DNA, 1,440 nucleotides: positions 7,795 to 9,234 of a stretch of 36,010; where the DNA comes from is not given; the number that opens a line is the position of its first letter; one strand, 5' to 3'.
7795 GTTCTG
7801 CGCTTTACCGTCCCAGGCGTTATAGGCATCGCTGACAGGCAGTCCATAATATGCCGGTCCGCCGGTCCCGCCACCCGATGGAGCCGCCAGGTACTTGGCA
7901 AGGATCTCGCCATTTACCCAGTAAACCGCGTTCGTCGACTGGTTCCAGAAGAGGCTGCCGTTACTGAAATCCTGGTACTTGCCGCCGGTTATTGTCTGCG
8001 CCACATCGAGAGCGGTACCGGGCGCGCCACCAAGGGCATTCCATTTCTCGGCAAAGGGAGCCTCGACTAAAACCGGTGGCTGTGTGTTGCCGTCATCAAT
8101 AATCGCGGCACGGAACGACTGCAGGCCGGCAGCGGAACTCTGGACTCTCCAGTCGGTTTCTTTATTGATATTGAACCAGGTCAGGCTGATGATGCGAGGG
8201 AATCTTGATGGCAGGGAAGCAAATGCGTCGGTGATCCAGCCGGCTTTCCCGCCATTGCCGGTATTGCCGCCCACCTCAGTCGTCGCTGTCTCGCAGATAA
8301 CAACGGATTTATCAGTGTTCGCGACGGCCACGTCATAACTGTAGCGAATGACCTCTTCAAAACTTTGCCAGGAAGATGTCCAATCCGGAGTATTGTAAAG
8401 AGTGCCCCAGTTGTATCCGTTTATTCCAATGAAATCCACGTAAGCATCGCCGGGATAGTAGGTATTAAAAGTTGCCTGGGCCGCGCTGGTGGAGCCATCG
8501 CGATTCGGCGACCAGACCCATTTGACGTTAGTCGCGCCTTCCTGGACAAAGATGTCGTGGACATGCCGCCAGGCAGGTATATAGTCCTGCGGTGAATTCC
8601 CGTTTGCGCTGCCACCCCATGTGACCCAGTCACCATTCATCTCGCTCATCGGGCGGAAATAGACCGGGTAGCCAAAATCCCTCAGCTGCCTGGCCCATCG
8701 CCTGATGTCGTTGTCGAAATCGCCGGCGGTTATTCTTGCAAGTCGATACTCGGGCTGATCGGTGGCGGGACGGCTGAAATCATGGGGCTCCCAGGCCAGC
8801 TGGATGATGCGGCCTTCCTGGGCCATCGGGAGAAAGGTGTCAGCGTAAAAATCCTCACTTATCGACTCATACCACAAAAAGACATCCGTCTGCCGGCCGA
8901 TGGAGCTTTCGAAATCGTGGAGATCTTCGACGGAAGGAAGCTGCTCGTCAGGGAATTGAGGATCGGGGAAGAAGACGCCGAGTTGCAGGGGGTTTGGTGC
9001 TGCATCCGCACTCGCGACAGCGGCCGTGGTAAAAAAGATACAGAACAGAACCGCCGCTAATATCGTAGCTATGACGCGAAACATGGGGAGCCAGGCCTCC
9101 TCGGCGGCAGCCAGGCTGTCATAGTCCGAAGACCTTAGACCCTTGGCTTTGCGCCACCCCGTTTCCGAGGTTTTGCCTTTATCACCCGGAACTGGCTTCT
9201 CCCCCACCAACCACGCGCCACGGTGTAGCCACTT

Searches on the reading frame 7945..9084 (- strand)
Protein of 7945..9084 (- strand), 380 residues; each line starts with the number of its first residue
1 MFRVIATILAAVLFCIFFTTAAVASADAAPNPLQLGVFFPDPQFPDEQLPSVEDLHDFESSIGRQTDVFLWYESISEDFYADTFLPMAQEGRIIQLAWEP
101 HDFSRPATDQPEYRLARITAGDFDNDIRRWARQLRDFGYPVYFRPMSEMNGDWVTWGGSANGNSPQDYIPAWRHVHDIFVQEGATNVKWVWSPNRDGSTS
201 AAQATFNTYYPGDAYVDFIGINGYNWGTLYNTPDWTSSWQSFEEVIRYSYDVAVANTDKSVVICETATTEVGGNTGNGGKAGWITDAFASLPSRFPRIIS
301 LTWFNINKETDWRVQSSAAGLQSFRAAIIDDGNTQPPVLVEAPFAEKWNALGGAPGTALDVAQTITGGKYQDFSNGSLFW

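Call 36: find_homologous_proteins(query=window:7945-9084:-, max_evalue=1e-30)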
Query window:7945-9084:- (380 aa): 524 proteins with E <= 1e-30 among 5440 candidates; the best 120 are listed.
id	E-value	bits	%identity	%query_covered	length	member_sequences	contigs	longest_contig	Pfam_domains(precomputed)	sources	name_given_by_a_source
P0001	5.7e-262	887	100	100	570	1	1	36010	PF08310.18,PF02156.22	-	-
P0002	5.4e-182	624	79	83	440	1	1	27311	PF02156.22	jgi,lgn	jgi:hypothetical protein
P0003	7.3e-182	623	76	90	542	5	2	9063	PF17957.8,PF02156.22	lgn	-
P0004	2.1e-181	622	72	96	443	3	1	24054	PF02156.22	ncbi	ncbi:MAG: glycoside hydrolase family 26 protein [Thermoleophilia bacterium]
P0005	1.8e-176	605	79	85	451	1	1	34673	PF02156.22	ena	-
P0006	5.5e-175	600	70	96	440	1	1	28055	PF02156.22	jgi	-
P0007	1.0e-157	544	66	91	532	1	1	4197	PF17957.8,PF02156.22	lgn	-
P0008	6.4e-153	528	69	86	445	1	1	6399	PF02156.22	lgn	-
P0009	3.2e-133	463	62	85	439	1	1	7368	PF02156.22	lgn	-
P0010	6.4e-126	439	60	86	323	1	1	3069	PF02156.22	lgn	-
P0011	4.6e-120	420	56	86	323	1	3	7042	PF02156.22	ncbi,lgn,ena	ncbi:MAG: glycosyl hydrolase [Nitrospirota bacterium]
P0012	4.2e-119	416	59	82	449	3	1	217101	PF02156.22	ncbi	ncbi:MAG: glycoside hydrolase family 26 protein [Thermoleophilia bacterium]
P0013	9.5e-119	415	59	86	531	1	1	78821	PF17957.8,PF02156.22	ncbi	-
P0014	1.3e-118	415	60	81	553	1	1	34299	PF17957.8,PF02156.22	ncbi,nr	ncbi:MAG: Ig-like domain-containing protein [Thermoleophilia bacterium]|nr:Ig-like domain-containing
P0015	1.8e-117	411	58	85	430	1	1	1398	PF17957.8,PF02156.22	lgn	-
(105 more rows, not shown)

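Call 37: find_encoding_contigs(protein=P0002, flank=3000, max_places=2)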
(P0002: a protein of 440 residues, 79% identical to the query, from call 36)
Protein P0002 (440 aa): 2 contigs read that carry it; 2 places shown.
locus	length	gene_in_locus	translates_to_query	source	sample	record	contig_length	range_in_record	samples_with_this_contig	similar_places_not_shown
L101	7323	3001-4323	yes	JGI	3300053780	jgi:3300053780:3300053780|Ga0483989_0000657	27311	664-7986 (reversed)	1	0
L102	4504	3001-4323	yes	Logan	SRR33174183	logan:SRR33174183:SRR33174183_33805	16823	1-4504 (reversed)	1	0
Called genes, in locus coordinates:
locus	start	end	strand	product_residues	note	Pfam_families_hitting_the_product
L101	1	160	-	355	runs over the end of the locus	PF03979:Sigma70_r1_1, PF00140:Sigma70_r1_2, PF04542:Sigma70_r2, PF04539:Sigma70_r3, PF04545:Sigma70_r4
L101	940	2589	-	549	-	PF02350:Epimerase_2, PF00990:GGDEF (faint)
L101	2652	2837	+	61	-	-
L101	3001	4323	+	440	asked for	PF02156:Glyco_hydro_26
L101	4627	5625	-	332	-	PF01699:Na_Ca_ex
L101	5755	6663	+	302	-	PF01545:Cation_efflux, PF16916:ZT_dimer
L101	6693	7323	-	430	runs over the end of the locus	?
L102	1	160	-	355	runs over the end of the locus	PF03979:Sigma70_r1_1, PF00140:Sigma70_r1_2, PF04542:Sigma70_r2, PF04539:Sigma70_r3, PF04545:Sigma70_r4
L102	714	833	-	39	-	-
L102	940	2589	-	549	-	PF02350:Epimerase_2, PF00990:GGDEF (faint)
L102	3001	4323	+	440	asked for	PF02156:Glyco_hydro_26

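Call 38: find_encoding_contigs(protein=P0003, flank=3000, max_places=2)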
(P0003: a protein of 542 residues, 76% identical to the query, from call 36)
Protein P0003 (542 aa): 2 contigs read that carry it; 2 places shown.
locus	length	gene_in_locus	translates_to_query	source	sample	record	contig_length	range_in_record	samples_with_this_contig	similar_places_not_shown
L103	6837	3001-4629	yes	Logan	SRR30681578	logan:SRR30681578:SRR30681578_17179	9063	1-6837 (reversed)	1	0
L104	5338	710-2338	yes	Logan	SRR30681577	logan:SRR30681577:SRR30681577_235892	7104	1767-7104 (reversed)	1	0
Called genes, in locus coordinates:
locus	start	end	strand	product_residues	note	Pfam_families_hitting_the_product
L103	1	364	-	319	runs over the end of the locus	PF03706:LPG_synthase_TM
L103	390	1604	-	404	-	PF04015:DUF362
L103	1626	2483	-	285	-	PF01040:UbiA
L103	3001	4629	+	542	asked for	PF02156:Glyco_hydro_26, PF17957:Big_7 (weak)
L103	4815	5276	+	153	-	-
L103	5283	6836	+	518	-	?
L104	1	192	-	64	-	?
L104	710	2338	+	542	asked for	PF02156:Glyco_hydro_26, PF17957:Big_7 (weak)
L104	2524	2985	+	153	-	-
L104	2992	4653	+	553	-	PF03109:ABC1, PF01636:APH (faint), PF00069:Pkinase (weak), PF27536:UbiB_helical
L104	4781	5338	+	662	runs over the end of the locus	PF00672:HAMP, PF00990:GGDEF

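Call 39: find_encoding_contigs(protein=P0005, flank=3000, max_places=2)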
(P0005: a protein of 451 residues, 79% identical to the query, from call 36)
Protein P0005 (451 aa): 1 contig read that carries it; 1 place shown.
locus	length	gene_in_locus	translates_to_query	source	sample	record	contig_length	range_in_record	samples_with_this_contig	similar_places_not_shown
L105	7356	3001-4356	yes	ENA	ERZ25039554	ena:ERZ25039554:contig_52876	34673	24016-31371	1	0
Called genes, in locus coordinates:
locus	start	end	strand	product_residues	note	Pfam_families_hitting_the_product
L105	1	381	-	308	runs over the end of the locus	PF03979:Sigma70_r1_1, PF00140:Sigma70_r1_2, PF04542:Sigma70_r2, PF04539:Sigma70_r3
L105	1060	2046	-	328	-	PF02350:Epimerase_2, PF00990:GGDEF (faint)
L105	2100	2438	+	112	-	-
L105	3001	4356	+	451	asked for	PF02156:Glyco_hydro_26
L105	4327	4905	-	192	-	PF06537:DHOR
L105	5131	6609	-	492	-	-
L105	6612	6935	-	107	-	-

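Call 40: find_encoding_contigs(protein=P0006, flank=3000, max_places=2)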
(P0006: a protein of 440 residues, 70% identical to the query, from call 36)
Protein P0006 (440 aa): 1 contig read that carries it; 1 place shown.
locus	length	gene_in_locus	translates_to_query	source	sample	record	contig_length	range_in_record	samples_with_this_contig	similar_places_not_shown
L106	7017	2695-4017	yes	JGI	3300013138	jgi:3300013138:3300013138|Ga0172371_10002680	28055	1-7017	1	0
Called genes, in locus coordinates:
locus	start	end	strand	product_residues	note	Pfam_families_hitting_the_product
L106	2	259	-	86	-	?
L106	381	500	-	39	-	-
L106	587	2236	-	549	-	PF02350:Epimerase_2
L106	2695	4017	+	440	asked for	PF02156:Glyco_hydro_26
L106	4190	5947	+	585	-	PF00990:GGDEF, PF13487:HD_5, PF01966:HD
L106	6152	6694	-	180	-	PF08797:HIRAN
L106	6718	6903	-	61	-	-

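Call 41: find_encoding_contigs(protein=P0007, flank=3000, max_places=2)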
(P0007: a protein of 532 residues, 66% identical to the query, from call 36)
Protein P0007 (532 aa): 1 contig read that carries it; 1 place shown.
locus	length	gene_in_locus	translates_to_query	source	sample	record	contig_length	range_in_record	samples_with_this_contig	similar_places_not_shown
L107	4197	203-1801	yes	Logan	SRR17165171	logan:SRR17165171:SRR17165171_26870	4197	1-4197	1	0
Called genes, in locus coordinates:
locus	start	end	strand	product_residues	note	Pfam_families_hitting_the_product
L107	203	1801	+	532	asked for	PF02156:Glyco_hydro_26, PF17957:Big_7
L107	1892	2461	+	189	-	PF09339:HTH_IclR (weak), PF12802:MarR_2 (faint), PF00717:Peptidase_S24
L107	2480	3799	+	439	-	PF00817:IMS, PF11799:IMS_C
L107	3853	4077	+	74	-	-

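Call 42: find_encoding_contigs(protein=P0008, flank=3000, max_places=2)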
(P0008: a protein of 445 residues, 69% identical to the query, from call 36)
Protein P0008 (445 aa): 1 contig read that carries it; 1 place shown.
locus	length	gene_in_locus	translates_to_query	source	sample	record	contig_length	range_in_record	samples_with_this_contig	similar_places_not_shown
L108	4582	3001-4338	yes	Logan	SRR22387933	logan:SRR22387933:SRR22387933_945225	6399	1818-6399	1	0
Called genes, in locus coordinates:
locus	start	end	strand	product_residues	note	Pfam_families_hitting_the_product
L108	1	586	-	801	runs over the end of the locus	?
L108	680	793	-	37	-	-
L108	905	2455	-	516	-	PF02350:Epimerase_2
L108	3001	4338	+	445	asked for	PF02156:Glyco_hydro_26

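Call 43: find_encoding_contigs(protein=P0009, flank=3000, max_places=2)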
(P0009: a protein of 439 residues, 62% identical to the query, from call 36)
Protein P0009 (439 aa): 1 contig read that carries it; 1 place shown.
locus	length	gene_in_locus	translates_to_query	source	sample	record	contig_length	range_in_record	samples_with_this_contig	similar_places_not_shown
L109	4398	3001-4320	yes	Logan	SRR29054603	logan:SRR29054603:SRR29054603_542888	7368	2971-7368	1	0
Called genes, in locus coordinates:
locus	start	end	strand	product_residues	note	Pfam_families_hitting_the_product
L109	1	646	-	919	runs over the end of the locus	PF10096:DUF2334, PF00535:Glycos_transf_2, PF13641:Glyco_tranf_2_3, PF13506:Glyco_transf_21 (weak), PF13632:Glyco_trans_2_3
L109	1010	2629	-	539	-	PF02350:Epimerase_2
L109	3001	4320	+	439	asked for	PF02156:Glyco_hydro_26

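Call 44: find_encoding_contigs(protein=P0013, flank=3000, max_places=2)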
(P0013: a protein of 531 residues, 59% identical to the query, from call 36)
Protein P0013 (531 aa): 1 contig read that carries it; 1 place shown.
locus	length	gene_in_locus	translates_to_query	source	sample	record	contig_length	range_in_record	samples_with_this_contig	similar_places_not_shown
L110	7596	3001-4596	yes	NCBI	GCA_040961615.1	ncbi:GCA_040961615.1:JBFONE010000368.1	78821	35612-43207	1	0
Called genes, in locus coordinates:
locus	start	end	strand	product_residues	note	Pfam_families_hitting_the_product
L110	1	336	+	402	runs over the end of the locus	PF06224:AlkZ-like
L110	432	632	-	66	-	-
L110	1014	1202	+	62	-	-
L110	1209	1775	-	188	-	-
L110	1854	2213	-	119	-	-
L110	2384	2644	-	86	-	PF04226:Transgly_assoc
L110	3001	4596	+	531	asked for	PF02156:Glyco_hydro_26, PF17957:Big_7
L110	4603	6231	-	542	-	-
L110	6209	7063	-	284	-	PF13489:Methyltransf_23, PF13649:Methyltransf_25, PF13847:Methyltransf_31, PF08241:Methyltransf_11, PF08242:Methyltransf_12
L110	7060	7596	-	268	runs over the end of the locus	PF00535:Glycos_transf_2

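Call 63: search_solved_structures(query=window:8023-8982:-, max_evalue=1e-30, show_alignments=1)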
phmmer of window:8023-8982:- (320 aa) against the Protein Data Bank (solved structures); distinct sequences matched with E-value up to 1e-30: 10.
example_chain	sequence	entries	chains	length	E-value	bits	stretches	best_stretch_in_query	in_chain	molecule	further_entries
2bv9_A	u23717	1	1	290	3e-50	174.8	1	16-294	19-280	ENDOGLUCANASE H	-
2vi0_A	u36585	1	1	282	3.1e-50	174.8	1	16-294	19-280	Endoglucanase H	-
2v3g_A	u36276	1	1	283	3.7e-50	174.5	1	16-294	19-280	ENDOGLUCANASE H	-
2bvd_A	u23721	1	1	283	4e-50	174.4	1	16-294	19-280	ENDOGLUCANASE H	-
2cip_A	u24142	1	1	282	1e-49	173.1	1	16-294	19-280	ENDOGLUCANASE H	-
6zpl_C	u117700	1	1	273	2.8e-49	171.7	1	16-294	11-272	Endoglucanase H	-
2cit_A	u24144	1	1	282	2.8e-49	171.6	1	16-294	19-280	ENDOGLUCANASE H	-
8xvi_R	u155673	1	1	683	4.4e-49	171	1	16-296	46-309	Endoglucanase H,Endothelin-1 receptor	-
8xvj_R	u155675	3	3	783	8.9e-49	170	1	16-294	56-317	Endoglucanase H,Endothelin-1 receptor,Soluble cytochrome b562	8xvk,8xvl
7xp4_R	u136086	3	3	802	1.9e-48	168.9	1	16-294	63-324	Endoglucanase H,Taste receptor type 2 member 46,Endoglucanase H,Taste receptor type 2 memb | Endoglucanase H,Taste receptor type 2 member 46,Bitter taste recept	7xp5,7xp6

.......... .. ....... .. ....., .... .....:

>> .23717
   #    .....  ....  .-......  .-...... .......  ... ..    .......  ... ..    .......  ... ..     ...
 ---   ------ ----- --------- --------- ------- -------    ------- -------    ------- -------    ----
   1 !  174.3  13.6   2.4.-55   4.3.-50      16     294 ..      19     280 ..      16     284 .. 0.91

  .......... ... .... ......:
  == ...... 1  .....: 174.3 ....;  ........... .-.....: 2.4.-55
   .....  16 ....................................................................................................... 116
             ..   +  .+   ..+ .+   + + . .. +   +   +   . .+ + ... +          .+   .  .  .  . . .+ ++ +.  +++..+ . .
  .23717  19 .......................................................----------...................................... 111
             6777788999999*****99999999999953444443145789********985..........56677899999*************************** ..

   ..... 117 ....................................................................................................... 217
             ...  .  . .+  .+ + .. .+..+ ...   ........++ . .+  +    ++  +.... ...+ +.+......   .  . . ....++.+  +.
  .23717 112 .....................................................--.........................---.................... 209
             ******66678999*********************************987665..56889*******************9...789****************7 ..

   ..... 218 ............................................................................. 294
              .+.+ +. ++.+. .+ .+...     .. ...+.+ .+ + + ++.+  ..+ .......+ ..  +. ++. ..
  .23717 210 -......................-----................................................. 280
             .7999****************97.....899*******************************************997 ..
